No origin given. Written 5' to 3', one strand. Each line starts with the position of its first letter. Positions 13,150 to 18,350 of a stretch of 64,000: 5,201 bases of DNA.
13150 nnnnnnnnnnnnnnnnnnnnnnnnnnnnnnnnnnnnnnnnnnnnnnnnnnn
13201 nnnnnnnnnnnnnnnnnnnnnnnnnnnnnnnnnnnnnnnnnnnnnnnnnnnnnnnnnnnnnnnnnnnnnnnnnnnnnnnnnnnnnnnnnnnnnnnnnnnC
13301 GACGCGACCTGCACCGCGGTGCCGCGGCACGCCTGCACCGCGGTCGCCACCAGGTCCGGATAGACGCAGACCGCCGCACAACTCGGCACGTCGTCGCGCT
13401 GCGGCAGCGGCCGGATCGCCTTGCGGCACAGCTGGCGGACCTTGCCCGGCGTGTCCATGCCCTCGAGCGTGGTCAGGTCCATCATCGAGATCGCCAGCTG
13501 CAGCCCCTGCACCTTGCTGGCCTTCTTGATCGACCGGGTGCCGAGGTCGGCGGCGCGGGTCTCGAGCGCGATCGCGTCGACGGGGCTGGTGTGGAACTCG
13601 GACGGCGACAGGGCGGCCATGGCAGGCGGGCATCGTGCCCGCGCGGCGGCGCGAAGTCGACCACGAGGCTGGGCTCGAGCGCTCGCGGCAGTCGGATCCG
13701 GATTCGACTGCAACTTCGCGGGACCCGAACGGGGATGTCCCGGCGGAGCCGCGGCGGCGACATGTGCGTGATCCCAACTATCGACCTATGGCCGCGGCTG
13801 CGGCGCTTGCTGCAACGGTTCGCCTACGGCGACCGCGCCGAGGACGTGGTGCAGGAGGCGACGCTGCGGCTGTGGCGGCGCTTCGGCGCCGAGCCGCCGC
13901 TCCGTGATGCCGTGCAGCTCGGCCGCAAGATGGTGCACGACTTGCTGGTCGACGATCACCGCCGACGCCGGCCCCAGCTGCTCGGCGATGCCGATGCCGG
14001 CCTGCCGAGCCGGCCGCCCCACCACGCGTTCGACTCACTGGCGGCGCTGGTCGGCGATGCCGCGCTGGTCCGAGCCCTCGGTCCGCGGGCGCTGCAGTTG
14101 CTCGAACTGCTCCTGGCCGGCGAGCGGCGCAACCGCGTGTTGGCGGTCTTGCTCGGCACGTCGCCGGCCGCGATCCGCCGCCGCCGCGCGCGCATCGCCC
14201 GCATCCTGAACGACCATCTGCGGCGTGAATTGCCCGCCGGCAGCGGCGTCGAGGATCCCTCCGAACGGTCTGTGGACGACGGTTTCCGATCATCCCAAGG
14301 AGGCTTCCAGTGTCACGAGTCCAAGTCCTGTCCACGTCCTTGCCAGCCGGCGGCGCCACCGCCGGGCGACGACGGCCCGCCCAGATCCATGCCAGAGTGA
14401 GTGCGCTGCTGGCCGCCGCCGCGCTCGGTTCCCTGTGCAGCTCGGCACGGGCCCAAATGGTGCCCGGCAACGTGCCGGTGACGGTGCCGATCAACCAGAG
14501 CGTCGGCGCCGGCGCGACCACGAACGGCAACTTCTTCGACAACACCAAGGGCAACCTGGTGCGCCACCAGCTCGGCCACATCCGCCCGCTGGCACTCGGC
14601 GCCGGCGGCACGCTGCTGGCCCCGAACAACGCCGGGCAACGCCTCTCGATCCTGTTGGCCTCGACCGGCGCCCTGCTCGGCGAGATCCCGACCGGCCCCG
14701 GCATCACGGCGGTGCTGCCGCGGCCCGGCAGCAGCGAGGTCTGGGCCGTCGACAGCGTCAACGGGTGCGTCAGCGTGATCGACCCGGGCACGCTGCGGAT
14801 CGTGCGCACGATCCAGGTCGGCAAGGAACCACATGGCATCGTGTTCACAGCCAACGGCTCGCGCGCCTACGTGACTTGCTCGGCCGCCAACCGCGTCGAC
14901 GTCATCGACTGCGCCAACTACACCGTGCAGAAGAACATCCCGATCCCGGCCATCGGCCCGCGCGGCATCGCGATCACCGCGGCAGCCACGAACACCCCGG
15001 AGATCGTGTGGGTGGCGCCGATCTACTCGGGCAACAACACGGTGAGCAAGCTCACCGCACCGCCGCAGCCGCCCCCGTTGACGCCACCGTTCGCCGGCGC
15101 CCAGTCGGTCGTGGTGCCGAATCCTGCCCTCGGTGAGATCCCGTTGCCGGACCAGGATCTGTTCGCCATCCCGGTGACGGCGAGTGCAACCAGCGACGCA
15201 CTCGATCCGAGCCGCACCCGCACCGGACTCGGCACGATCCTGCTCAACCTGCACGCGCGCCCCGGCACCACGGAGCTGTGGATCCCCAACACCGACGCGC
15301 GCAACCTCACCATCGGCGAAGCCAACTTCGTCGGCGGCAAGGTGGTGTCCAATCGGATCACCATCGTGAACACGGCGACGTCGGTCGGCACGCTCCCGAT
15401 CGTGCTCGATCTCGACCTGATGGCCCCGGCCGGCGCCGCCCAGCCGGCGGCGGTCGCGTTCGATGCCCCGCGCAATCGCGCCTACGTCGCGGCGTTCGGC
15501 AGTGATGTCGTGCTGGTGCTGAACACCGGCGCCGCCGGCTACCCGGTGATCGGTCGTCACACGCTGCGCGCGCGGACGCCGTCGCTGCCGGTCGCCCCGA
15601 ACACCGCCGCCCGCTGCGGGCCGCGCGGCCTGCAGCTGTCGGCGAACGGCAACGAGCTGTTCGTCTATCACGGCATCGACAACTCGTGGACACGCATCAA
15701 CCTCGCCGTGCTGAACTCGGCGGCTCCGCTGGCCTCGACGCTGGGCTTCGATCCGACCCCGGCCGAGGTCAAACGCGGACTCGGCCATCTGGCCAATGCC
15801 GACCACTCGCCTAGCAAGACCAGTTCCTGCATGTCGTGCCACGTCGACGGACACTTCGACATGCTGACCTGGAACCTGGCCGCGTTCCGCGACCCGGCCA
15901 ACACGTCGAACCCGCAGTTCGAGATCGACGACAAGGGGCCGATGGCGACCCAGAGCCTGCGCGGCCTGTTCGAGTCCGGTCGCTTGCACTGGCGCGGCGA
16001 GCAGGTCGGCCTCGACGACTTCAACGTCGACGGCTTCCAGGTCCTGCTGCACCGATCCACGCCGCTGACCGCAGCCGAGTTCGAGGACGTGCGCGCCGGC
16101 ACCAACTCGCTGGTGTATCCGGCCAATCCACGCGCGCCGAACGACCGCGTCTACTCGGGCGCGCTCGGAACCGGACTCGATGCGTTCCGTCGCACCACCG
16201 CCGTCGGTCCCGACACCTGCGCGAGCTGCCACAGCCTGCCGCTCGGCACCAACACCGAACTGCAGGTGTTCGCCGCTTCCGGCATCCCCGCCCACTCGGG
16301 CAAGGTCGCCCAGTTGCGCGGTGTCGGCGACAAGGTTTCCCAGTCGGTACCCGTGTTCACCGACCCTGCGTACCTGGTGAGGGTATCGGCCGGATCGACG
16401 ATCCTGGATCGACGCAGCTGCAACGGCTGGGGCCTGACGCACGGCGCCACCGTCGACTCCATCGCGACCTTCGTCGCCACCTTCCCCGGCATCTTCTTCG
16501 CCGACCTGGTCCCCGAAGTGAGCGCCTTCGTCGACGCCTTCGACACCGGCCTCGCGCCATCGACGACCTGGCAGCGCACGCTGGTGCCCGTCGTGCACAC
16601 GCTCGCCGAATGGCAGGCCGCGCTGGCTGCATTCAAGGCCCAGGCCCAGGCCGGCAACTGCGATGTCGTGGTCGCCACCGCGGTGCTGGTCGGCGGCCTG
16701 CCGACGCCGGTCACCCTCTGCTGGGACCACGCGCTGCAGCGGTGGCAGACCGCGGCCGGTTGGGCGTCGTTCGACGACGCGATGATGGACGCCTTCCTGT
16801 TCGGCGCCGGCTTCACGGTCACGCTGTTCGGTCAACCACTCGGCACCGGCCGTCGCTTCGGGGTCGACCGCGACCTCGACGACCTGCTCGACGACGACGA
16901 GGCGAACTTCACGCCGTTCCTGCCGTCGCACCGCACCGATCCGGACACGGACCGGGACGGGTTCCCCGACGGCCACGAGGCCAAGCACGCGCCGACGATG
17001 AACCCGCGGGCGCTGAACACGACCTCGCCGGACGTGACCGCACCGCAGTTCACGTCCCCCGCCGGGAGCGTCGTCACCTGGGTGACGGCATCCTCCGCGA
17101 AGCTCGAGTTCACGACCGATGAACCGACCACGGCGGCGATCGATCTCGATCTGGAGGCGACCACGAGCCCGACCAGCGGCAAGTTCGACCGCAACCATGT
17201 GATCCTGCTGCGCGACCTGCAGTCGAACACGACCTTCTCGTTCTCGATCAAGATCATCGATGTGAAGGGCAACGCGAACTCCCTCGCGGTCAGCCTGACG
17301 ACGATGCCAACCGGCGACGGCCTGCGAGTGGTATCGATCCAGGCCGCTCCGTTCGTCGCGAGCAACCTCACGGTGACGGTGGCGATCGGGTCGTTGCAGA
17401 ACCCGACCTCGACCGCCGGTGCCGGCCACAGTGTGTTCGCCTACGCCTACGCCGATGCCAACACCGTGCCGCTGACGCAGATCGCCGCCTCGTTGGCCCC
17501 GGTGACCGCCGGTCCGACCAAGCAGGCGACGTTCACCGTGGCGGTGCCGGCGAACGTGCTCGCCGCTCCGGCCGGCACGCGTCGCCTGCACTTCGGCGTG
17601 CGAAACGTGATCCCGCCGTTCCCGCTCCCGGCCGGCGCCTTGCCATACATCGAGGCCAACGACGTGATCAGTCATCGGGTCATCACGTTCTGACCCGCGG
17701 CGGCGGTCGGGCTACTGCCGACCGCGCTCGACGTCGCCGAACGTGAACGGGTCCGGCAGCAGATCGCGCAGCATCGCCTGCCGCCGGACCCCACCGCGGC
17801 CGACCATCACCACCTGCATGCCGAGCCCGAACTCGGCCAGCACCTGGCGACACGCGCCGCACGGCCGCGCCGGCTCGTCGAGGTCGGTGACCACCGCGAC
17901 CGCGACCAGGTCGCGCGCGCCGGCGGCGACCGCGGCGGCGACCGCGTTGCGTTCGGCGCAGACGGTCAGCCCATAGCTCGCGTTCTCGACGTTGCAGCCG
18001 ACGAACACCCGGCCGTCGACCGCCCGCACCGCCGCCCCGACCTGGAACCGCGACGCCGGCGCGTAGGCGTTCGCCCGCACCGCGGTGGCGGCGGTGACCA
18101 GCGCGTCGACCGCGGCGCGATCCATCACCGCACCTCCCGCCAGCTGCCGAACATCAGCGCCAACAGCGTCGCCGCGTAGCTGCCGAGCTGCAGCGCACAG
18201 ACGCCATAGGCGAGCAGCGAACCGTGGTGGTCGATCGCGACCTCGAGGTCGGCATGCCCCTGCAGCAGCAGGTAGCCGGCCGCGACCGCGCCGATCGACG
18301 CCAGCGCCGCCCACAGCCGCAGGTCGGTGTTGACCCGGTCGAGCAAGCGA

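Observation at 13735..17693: ECF-like sigma factor translationally coupled (GTGA) to a 1,100-aa secreted YVTN-propeller / two-CXXCH / Ca-binding protein instead of an anti-sigma factor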

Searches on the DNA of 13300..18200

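Call 68: search_rna_families(source=window, start=13300, end=18200, threshold=evalue, max_evalue=1)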
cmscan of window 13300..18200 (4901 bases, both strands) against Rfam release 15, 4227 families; matches with E-value up to 1: 1.
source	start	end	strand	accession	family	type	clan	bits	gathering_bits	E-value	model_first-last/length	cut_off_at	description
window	18030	18090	+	RF02939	COG2908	Cis-reg;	-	17.5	58.7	0.71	1-45/45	no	COG2908 RNA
